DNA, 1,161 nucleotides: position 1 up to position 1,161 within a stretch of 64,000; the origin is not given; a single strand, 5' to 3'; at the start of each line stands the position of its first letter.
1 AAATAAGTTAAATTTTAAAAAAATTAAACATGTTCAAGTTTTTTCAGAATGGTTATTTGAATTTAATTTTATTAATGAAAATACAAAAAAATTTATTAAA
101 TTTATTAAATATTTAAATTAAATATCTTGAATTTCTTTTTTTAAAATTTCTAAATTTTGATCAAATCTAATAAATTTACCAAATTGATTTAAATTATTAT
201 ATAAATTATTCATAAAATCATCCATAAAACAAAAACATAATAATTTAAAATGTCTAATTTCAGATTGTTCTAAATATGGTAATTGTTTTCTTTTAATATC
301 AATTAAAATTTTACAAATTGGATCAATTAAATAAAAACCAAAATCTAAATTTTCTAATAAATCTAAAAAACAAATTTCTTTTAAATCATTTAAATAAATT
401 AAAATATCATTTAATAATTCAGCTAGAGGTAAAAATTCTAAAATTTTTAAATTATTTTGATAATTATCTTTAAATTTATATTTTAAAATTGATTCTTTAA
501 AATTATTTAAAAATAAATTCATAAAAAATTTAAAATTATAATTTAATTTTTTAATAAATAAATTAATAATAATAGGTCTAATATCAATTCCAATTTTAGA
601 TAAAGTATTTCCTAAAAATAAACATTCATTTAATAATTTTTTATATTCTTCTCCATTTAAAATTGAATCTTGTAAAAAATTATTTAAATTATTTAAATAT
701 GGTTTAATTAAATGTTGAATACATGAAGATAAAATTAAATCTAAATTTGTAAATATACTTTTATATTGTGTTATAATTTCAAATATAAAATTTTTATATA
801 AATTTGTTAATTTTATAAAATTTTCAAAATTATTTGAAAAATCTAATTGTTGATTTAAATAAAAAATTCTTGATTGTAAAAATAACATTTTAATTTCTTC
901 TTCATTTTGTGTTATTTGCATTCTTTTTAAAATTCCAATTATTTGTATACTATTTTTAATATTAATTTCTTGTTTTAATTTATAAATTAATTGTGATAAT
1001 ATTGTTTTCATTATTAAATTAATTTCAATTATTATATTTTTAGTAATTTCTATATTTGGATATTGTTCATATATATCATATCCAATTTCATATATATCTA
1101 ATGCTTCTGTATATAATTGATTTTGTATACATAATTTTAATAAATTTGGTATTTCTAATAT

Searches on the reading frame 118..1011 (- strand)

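Call 32: search_protein_families(library=pfam, proteins=[window:118-1011:-], max_evalue=0.001)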
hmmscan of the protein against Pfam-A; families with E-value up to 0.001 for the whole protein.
window:118-1011:- (297 aa): 1 family
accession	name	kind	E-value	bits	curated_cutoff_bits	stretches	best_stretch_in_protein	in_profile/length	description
PF04124.18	Dor1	-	6.9e-17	61.7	23.3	1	1-160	156-330/339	Dor1-like family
